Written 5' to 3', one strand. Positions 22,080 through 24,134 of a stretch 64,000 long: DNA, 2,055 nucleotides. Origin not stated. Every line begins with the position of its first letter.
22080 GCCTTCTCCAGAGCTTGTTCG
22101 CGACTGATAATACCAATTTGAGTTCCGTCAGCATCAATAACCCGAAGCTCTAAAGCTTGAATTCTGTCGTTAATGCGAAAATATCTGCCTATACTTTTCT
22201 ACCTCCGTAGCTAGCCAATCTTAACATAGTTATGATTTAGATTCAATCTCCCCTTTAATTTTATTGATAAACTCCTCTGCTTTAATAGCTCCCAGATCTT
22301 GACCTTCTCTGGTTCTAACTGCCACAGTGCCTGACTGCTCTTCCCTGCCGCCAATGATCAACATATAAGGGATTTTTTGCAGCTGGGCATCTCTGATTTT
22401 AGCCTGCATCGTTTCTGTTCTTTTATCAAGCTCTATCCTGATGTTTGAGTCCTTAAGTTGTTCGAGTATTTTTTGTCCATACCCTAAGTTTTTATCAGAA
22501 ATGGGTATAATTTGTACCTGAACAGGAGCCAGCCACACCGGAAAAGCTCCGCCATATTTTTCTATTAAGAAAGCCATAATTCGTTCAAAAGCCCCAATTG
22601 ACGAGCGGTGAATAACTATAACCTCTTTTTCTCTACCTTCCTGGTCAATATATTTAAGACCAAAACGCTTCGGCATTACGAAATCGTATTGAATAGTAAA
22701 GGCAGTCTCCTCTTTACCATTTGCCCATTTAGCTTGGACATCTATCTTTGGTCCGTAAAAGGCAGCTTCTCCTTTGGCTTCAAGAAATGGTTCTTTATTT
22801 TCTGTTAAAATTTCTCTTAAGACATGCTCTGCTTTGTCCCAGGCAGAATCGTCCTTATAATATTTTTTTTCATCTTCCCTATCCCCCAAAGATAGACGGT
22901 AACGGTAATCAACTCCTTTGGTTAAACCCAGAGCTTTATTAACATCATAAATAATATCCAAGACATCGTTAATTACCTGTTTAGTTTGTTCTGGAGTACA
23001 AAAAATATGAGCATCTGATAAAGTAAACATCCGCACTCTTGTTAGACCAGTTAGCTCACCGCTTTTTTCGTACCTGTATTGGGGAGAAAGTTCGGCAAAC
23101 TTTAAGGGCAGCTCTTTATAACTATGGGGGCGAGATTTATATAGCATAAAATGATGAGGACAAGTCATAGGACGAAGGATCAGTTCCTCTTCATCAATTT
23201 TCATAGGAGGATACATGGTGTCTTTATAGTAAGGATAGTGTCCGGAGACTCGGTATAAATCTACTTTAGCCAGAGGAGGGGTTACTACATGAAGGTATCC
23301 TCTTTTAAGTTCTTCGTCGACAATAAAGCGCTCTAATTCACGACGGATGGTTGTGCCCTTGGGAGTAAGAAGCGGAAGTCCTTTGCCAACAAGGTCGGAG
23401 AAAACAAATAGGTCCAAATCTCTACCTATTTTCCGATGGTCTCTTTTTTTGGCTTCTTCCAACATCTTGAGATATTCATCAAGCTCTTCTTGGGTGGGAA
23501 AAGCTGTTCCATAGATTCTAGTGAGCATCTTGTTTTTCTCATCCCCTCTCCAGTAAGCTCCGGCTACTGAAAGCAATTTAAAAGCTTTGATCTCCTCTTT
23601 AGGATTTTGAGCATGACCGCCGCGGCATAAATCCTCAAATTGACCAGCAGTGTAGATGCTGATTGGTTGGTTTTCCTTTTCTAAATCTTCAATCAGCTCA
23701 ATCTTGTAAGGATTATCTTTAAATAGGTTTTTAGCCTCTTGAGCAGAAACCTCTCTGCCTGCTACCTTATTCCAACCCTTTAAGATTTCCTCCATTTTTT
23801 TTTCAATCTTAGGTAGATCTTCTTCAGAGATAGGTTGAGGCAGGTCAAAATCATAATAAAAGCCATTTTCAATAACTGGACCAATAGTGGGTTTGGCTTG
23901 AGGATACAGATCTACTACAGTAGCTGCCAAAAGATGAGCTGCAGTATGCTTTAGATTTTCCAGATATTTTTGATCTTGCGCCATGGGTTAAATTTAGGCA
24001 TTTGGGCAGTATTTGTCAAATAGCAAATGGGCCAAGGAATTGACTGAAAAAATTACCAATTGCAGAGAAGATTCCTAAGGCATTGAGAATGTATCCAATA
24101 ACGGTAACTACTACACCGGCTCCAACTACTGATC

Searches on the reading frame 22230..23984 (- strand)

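Call 70: search_protein_families(library=pfam, proteins=[window:22230-23984:-], max_evalue=0.00001)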
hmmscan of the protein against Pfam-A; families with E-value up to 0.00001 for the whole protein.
window:22230-23984:- (584 aa): 3 families
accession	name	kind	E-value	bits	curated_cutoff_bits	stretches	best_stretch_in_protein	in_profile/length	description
PF00587.30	tRNA-synt_2b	-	6.4e-37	127.8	29.3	1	264-477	6-179/179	tRNA synthetase class II core domain (G, H, P, S and T)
PF03129.25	HGTP_anticodon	-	1.8e-23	82.9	21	1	489-577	1-92/94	Anticodon binding domain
PF07973.19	tRNA_SAD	-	7.9e-10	39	24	1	108-158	1-44/44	Threonyl and Alanyl tRNA synthetase second additional domain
